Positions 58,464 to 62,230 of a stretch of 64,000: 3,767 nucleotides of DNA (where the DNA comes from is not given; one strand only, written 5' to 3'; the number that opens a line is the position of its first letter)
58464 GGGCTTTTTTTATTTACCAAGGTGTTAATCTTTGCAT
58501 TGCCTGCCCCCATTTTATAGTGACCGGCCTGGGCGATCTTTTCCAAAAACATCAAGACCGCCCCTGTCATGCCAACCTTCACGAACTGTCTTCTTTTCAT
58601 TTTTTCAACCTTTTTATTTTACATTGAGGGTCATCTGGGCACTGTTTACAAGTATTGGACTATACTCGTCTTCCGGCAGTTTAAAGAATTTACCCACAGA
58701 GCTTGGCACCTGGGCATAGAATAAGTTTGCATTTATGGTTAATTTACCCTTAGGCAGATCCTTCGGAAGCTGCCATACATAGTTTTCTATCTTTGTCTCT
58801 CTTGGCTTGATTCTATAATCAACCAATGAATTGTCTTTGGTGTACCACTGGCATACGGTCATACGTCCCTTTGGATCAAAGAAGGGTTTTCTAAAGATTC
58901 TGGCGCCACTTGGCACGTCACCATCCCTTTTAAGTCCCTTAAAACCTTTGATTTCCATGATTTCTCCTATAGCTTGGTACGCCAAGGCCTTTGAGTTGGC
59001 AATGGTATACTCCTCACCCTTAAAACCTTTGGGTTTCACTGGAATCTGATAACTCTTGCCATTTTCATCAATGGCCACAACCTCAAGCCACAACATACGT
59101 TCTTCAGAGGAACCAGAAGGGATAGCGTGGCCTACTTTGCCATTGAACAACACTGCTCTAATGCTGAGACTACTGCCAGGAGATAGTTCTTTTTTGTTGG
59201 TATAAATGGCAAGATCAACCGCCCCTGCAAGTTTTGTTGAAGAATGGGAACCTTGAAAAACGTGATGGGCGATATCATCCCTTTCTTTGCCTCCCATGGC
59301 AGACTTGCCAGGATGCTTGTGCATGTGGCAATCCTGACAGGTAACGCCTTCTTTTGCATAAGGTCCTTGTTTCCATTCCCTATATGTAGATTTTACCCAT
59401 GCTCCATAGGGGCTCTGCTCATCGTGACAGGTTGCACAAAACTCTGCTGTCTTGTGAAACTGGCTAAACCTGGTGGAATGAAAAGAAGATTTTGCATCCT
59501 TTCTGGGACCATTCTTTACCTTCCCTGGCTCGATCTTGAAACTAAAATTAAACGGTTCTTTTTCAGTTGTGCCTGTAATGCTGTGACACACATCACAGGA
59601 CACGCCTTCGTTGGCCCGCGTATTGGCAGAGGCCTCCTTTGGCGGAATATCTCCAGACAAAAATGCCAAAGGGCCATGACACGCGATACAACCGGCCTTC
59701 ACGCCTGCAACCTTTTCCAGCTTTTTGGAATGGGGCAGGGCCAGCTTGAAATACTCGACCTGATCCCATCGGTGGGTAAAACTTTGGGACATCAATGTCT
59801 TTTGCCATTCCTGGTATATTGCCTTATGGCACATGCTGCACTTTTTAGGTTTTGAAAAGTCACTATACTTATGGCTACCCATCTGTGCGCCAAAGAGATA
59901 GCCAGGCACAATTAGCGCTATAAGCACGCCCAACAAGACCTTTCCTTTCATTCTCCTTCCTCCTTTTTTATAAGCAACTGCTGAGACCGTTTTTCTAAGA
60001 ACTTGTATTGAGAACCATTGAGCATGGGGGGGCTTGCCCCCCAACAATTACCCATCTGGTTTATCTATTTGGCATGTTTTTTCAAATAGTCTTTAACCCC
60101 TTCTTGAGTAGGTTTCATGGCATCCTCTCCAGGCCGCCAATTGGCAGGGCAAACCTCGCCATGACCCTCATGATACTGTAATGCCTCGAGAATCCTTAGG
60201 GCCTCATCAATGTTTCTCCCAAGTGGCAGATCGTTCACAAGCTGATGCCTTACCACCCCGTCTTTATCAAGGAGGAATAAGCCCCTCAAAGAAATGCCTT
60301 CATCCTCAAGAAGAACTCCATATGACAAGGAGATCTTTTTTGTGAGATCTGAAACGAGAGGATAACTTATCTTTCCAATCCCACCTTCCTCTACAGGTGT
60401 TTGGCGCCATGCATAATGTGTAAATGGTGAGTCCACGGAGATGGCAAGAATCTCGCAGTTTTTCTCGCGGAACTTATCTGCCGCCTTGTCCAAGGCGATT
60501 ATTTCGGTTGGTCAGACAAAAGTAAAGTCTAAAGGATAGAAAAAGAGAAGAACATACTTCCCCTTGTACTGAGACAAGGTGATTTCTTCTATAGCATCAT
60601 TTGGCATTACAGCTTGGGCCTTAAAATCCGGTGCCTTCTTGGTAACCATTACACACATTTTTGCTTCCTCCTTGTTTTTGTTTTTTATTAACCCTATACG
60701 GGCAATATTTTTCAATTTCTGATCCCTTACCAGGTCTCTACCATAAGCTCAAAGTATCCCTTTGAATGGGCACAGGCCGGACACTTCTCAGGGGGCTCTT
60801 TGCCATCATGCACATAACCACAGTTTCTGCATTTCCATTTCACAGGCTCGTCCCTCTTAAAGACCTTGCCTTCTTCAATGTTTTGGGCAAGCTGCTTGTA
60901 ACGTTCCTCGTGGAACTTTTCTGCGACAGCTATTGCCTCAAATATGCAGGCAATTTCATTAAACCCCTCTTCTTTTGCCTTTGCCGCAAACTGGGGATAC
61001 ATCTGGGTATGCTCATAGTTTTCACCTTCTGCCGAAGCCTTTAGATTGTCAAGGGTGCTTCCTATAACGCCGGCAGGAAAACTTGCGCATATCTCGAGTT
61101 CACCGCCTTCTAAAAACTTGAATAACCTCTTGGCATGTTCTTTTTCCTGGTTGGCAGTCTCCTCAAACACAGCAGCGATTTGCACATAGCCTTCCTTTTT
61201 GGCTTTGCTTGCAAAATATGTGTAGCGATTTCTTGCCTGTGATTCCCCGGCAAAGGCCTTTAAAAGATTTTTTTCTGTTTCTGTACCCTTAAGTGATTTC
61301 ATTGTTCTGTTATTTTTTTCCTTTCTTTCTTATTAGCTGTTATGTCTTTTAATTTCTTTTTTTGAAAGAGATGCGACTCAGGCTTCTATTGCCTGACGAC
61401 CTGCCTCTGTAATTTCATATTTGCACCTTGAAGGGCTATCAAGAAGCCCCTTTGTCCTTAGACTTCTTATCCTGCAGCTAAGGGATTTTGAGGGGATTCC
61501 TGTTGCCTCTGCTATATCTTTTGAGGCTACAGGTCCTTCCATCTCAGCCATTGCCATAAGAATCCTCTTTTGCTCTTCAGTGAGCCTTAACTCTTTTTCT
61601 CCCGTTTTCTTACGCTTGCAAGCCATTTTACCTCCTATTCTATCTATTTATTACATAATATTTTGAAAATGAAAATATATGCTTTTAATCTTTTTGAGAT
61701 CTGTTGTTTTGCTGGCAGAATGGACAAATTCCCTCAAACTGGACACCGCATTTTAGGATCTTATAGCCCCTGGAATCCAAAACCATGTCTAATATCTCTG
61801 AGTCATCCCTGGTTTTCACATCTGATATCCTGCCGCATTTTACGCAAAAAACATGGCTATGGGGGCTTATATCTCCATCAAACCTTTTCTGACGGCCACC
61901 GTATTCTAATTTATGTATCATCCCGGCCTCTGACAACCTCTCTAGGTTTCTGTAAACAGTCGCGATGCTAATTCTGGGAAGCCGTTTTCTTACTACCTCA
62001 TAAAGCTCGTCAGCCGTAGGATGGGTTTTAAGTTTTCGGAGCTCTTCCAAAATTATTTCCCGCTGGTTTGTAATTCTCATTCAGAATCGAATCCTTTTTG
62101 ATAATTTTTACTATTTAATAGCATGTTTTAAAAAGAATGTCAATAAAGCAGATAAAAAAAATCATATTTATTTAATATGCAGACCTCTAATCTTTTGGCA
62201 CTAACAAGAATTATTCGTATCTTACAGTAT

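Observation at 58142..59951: Candidate periplasmic superoxide-reduction module: Tat-SOR fed by a pentaheme cytochrome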

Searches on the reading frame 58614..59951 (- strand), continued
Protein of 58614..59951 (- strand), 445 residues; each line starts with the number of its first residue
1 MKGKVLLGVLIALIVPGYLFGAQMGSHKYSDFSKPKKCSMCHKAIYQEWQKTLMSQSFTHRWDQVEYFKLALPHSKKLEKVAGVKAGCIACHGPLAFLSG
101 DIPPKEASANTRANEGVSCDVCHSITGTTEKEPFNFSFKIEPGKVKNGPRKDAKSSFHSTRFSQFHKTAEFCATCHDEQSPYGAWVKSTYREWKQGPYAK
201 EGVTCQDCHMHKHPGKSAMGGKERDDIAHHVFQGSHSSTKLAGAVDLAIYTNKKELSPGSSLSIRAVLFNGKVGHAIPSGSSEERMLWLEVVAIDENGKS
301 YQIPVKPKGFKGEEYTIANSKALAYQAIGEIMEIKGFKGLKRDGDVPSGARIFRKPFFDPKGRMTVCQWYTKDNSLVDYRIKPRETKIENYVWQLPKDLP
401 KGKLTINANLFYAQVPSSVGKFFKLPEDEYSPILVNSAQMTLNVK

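Call 45: predict_structure(alignment_id=A3)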
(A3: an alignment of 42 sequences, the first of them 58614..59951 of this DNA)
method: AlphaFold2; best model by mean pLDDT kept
length: 445 residues; sequences in the alignment: 42
mean_pLDDT: 74.7   pTM: 0.77
mean pLDDT of the five models: 74.7, 72.9, 69.7, 68.9, 66.9
residues with pLDDT >= 90: 148; 70-90: 120; 50-70: 108; < 50: 69
segments of 3 or more residues with pLDDT < 50: 15-21, 35-41, 51-58, 80-92, 110-116, 207-220, 224-233
pLDDT, mean of each block of 10 residues (from residue 1): 58 45 61 55 50 45 77 64 41 55 55 49 76 67 78 73 78 66 72 82 59 43 45 59 90 95 96 77 76 97 97 95 93 93 96 90 81 81 94 96 97 91 91 95 96
secondary structure, 60 per line:
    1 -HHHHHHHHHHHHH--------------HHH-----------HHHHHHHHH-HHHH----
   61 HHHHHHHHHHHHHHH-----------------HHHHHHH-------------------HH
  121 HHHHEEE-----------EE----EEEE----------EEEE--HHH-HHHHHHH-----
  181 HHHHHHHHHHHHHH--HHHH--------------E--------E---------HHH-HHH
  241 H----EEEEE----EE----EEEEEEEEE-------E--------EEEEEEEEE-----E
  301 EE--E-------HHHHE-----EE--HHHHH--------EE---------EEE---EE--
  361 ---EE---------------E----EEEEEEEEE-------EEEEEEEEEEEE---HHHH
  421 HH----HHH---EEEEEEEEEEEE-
elements in order: H2-14 H43-51 H53-56 H61-75 H93-99 H119-124 E125-127 E145-148 E159-162 H169-175 H181-194 H197-200 H238-241 E246-250 E261-269 E286-294 E300-302 H313-316 H327-331 E351-353 E386-394 E402-413 H417-422 E433-444

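Call 48: fold_search(model_id=the predicted structure, library=pdb)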
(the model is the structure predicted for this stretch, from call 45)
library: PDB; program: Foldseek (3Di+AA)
matches with E <= 10: 1746; with E <= 0.001: 160
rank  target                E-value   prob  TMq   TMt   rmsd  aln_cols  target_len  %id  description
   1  5ze8                  2.7e-17  1.00  0.53  0.61   6.9       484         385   16  Crystal structure of a penta-heme cytochrome c552 from Thermochromatium tepidum (released 2018-04-25)
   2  7fe0_A                7.5e-06  1.00  0.19  0.40  12.2       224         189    8  AvmM Catalyzes Macrocyclization in Alchivemycin A Biosynthesis (released 2021-09-01)
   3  5cl2_B                9.0e-06  1.00  0.16  0.29   8.6       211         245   11  Crystal structure of Spo0M, sporulation control protein, from Bacillus subtilis. (released 2015-12-16)
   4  8k2f                  1.0e-05  0.99  0.15  0.13  17.3       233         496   12  Crystal structure of Group 1 oligosaccharide-releasing beta-N-acetylgalactosaminidase NgaCa from Cohnella abietis, apo 1 (released 2024-04-24)
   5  7fe5_A                1.1e-05  1.00  0.19  0.40  12.7       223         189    6  AvmM Catalyzes Macrocyclization in Alchivemycin A Biosynthesis (released 2021-09-01)
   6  9n9j_5                1.4e-05  1.00  0.18  0.49  13.9       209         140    8  Structure of a GRP94 folding intermediate engaged with a CCDC134- and FKBP11-bound secretory translocon (released 2025-11-19)
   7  8k2g_A                1.6e-05  0.98  0.14  0.12  16.6       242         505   11  Crystal structure of Group 1 Oligosaccharide-releasing beta-N-acetylgalactosaminidase NgaCa from Cohnella abietis, apo (released 2024-04-24)
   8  3idu_A                2.0e-05  1.00  0.18  0.62   6.0       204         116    9  Crystal Structure of the CARDB domain of the PF1109 protein in complex with di-metal ions from Pyrococcus furiosus, No (released 2009-08-04)
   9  5cl2_A                2.0e-05  1.00  0.18  0.31   9.1       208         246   11  Crystal structure of Spo0M, sporulation control protein, from Bacillus subtilis. (released 2015-12-16)
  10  5fqh_A                2.0e-05  1.00  0.19  0.15  11.8       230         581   10  The details of glycolipid glycan hydrolysis by the structural analysis of a family 123 glycoside hydrolase from Clostr (released 2016-03-30)
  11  8xfg_A                2.2e-05  1.00  0.20  0.13   8.2       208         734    7  Cryo-EM structure of integrin ITGAV, ITGB3 and CYCLO (RGDFK) complex, conformation 1 (released 2024-12-18)
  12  8rjc_5                3.0e-05  1.00  0.17  0.39  14.0       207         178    8  Structure of the rabbit 80S ribosome stalled on a 2-TMD rhodopsin intermediate in complex with Sec61-TRAP, open confor (released 2024-01-24)
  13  5fqe_B                3.0e-05  1.00  0.18  0.14  12.7       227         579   10  The details of glycolipid glycan hydrolysis by the structural analysis of a family 123 glycoside hydrolase from Clostr (released 2016-03-30)
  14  4be6_A                3.1e-05  0.75  0.11  0.20  22.9       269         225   10  V. cholera biofilm scaffolding protein RbmA (released 2013-12-18)
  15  4be5_A                3.3e-05  0.63  0.10  0.18  22.2       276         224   11  V. cholera biofilm scaffolding protein RbmA (released 2013-12-18)
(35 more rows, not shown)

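Call 71: search_protein_representatives(protein=window:58614-59951:-)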
Query: 445 residues. Proteins with E-value up to 0.001 (for the whole library): 2910; up to 1e-10: 1162; up to 1e-30: 186. The best 150 are listed.
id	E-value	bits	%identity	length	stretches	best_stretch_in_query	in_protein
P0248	1.6e-148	511.9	52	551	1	24-443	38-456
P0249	9.1e-124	430.3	47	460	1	25-442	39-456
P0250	2.6e-108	379.4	43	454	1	6-445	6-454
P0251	1.9e-106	373.2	67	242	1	2-231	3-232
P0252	3.7e-95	336.0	47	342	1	108-437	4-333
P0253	2.4e-92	326.8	62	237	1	211-445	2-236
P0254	1.3e-88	314.4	53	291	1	22-278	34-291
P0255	8.1e-84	298.7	51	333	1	21-259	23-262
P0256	6.8e-82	292.3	71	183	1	264-443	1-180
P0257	3.5e-67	243.8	38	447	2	230-444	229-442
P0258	8.2e-66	239.3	46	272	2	10-190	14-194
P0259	9.6e-66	239.1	51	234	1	21-211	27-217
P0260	2.5e-65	237.7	32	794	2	31-284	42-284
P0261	7.4e-65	236.2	35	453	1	28-420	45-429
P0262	9.7e-65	235.8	35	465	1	26-424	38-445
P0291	2.4e-43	165.3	35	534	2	17-299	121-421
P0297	1.7e-42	162.4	31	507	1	29-419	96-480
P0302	2.6e-41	158.5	32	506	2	22-300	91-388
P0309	8.4e-41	156.9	35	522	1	27-305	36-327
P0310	8.7e-41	156.8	32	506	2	107-439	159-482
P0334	2.7e-37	145.3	33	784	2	30-300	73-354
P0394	2.0e-32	129.3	34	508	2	84-287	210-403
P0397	2.1e-32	129.2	40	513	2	25-213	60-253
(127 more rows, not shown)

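Call 72: search_protein_families(library=pfam, proteins=[P0260, P0334, P0248, P0291, P0297, P0302, P0309, P0310, P0394, P0397], max_evalue=0.0001)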
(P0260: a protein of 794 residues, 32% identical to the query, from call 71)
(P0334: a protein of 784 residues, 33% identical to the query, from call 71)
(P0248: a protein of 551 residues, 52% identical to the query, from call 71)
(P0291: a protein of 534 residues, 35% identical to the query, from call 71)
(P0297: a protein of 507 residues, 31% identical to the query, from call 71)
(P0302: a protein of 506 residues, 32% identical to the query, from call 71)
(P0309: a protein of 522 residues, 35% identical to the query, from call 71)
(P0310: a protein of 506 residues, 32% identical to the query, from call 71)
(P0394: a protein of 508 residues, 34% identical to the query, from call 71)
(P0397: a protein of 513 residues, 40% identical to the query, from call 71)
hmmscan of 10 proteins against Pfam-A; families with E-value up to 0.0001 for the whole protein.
P0260 (794 aa): 4 families
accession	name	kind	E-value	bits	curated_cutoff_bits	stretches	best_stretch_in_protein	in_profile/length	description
PF13435.11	Cytochrome_C554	-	2.4e-19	70.5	20.8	2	432-508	2-84/84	Cytochrome c554 and c-prime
PF22113.1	Mtrc-MtrF_II-IV_dom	-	6.1e-12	45.9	30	0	91-218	7-132/176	Outer membrane cytochrome MtrC/MtrF-like, domains II/IV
PF14522.11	Cytochrome_C7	-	6e-11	42.4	24.8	0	492-591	5-66/67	Cytochrome c7 and related cytochrome c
PF22678.1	Cytochrom_c_NrfB-like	-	6.2e-05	23.9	27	0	432-510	1-68/89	Cytochrome c-type protein NrfB-like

P0334 (784 aa): 6 families
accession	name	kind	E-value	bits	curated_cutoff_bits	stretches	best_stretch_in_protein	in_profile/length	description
PF03330.24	DPBB_1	-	9.2e-15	55.1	28.8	1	555-629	12-81/83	Lytic transglycolase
PF13435.11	Cytochrome_C554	-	3.9e-08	34.6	20.8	1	81-160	2-83/84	Cytochrome c554 and c-prime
PF05036.18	SPOR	-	1.7e-07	31.9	21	1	704-772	2-65/76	SPOR domain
PF14522.11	Cytochrome_C7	-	1.2e-06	28.6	24.8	0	150-249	10-66/67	Cytochrome c7 and related cytochrome c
PF03264.19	Cytochrom_NNT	-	2.8e-05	24.4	24.1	0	206-251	34-74/174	NapC/NirT cytochrome c family, N-terminal region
PF22113.1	Mtrc-MtrF_II-IV_dom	-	8.6e-05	22.6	30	0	74-167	77-170/176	Outer membrane cytochrome MtrC/MtrF-like, domains II/IV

P0248 (551 aa): 4 families
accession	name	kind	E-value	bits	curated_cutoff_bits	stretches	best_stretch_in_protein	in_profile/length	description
PF22113.1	Mtrc-MtrF_II-IV_dom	-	5.6e-09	36.2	30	1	101-231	8-134/176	Outer membrane cytochrome MtrC/MtrF-like, domains II/IV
PF13435.11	Cytochrome_C554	-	3.6e-08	34.7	20.8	1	51-138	1-84/84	Cytochrome c554 and c-prime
PF14522.11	Cytochrome_C7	-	4.8e-07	30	24.8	0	50-138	14-67/67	Cytochrome c7 and related cytochrome c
PF14537.11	Cytochrom_c3_2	-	2.1e-06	28.5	25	0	51-138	8-65/79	Cytochrome c3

P0291 (534 aa): 3 families
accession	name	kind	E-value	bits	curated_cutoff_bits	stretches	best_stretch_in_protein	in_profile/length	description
PF13435.11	Cytochrome_C554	-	5.7e-09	37.2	20.8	1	140-227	1-83/84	Cytochrome c554 and c-prime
PF22113.1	Mtrc-MtrF_II-IV_dom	-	4.3e-07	30.1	30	0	53-191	57-165/176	Outer membrane cytochrome MtrC/MtrF-like, domains II/IV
PF14522.11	Cytochrome_C7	-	8.9e-05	22.7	24.8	0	129-227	3-66/67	Cytochrome c7 and related cytochrome c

P0297 (507 aa): 4 families
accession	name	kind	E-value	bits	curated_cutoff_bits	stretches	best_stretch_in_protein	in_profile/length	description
PF13435.11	Cytochrome_C554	-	1.6e-07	32.6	20.8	1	104-191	1-84/84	Cytochrome c554 and c-prime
PF14522.11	Cytochrome_C7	-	3.9e-07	30.2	24.8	0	232-273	40-66/67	Cytochrome c7 and related cytochrome c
PF14537.11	Cytochrom_c3_2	-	3.4e-05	24.6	25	0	149-191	23-65/79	Cytochrome c3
PF22113.1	Mtrc-MtrF_II-IV_dom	-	9.6e-05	22.4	30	0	85-275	16-165/176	Outer membrane cytochrome MtrC/MtrF-like, domains II/IV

P0302 (506 aa): 2 families
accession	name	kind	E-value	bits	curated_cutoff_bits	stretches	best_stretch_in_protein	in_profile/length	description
PF13435.11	Cytochrome_C554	-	1.8e-07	32.4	20.8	1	109-194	2-84/84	Cytochrome c554 and c-prime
PF22113.1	Mtrc-MtrF_II-IV_dom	-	8.2e-05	22.6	30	0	107-196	82-166/176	Outer membrane cytochrome MtrC/MtrF-like, domains II/IV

P0309 (522 aa): 3 families
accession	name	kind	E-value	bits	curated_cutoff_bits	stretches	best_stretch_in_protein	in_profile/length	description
PF13435.11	Cytochrome_C554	-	1.6e-09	39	20.8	1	47-132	2-83/84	Cytochrome c554 and c-prime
PF14522.11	Cytochrome_C7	-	4.1e-08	33.4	24.8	0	93-133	12-49/67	Cytochrome c7 and related cytochrome c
PF22113.1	Mtrc-MtrF_II-IV_dom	-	4.1e-06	26.9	30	0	42-137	79-168/176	Outer membrane cytochrome MtrC/MtrF-like, domains II/IV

P0310 (506 aa): 2 families
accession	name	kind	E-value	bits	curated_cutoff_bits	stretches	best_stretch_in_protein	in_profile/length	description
PF13435.11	Cytochrome_C554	-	1.2e-09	39.4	20.8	1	44-129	2-84/84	Cytochrome c554 and c-prime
PF14522.11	Cytochrome_C7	-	8.1e-09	35.6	24.8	0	42-128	14-66/67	Cytochrome c7 and related cytochrome c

P0394 (508 aa): 2 families
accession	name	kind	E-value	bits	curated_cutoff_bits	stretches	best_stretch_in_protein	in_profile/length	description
PF14522.11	Cytochrome_C7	-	1.7e-06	28.2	24.8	0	284-330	8-49/67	Cytochrome c7 and related cytochrome c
PF22113.1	Mtrc-MtrF_II-IV_dom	-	2.9e-06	27.3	30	0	212-344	29-143/176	Outer membrane cytochrome MtrC/MtrF-like, domains II/IV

P0397 (513 aa): 3 families
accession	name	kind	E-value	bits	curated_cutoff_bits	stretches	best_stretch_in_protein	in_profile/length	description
PF02335.20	Cytochrom_C552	-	3.9e-07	29.8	24.1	0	80-215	55-175/438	Cytochrome c552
PF13435.11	Cytochrome_C554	-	4.6e-07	31.1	20.8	1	72-157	1-83/84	Cytochrome c554 and c-prime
PF14522.11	Cytochrome_C7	-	4.7e-05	23.6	24.8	0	205-256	8-55/67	Cytochrome c7 and related cytochrome c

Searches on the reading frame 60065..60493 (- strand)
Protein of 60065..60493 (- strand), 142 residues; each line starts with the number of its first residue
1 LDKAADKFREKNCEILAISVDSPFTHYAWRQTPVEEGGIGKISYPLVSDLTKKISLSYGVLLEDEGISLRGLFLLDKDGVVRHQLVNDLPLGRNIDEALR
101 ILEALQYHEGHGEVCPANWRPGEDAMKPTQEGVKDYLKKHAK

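Call 5: search_protein_families(library=pfam, proteins=[window:60065-60493:-], max_evalue=0.01)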
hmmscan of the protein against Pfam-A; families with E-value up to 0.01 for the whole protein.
window:60065-60493:- (142 aa): 3 families
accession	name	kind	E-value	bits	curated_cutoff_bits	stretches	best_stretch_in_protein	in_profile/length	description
PF00578.27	AhpC-TSA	-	4.8e-18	65.7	26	1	1-83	48-123/124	AhpC/TSA family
PF10417.14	1-cysPrx_C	-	2e-16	60.1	21.1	1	104-139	1-41/41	C-terminal domain of 1-Cys peroxiredoxin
PF08534.16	Redoxin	-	3e-07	30.8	26.6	1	2-91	52-138/148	Redoxin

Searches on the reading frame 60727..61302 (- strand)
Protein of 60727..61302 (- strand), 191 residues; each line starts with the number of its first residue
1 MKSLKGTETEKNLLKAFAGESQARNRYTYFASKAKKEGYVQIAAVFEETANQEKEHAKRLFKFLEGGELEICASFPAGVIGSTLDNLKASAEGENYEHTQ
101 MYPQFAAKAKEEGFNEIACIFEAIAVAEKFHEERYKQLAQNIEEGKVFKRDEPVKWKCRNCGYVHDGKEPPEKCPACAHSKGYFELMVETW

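Call 5: search_protein_families(library=pfam, proteins=[window:60727-61302:-], max_evalue=0.01)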
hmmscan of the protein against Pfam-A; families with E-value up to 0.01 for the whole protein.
window:60727-61302:- (191 aa): 5 families
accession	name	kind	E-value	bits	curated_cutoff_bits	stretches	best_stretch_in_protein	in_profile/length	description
PF02915.23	Rubrerythrin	-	3.6e-33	115.3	22.8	1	11-138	1-136/137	Rubrerythrin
PF21349.2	RUBY_RBDX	-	3.3e-15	55.7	26.5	1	156-185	1-30/30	Rubrerythrin, rubredoxin-like domain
PF00210.30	Ferritin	-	3.9e-07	30.5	24.5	1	11-143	2-140/142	Ferritin-like domain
PF23458.2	DUF7130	-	6.4e-05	23.2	35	1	135-183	33-82/89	Domain of unknown function (DUF7130)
PF01155.25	HypA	-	0.0046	17.4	28.9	1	142-180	57-95/112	Hydrogenase/urease nickel incorporation, metallochaperone, hypA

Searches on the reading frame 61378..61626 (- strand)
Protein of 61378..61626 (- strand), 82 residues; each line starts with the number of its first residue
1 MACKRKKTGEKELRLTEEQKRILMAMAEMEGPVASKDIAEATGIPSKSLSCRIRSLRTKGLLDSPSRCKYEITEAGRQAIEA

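Call 39: search_protein_families(library=ncbifam, proteins=[window:61378-61626:-], max_evalue=0.001)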
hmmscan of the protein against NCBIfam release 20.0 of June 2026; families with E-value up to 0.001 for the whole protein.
window:61378-61626:- (82 aa): 3 families
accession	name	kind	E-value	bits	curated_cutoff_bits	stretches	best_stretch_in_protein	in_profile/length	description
TIGR01884.1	cas_HTH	subfamily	0.00011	21.7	60.2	1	14-74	139-197/202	CRISPR-associated CARF protein Csa3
NF003210.0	PRK04172.1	equivalog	0.00092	18.1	350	1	14-81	3-71/496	phenylalanine--tRNA ligase subunit alpha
TIGR00738.1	rrf2_super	superfamily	0.00099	19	73.3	0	22-64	15-57/132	Rrf2 family transcriptional regulator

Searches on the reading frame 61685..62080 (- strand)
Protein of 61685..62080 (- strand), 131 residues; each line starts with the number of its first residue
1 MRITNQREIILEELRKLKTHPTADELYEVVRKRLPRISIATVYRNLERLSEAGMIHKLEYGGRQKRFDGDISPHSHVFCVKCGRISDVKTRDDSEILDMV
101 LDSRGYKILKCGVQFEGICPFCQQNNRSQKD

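Call 5: search_protein_families(library=pfam, proteins=[window:61685-62080:-], max_evalue=0.01)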
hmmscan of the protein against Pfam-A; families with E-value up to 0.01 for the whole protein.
window:61685-62080:- (131 aa): 3 families
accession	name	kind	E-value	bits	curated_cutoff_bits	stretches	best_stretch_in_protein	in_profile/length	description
PF01475.25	FUR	-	1.5e-30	106.3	23.1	1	1-114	4-119/121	Ferric uptake regulator family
PF21524.3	SAMD1_WH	-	0.00019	22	24.5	1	12-62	8-57/63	SAM domain-containing protein 1, WH domain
PF12840.13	HTH_20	-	0.0011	19.4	27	1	22-56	20-49/51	Helix-turn-helix domain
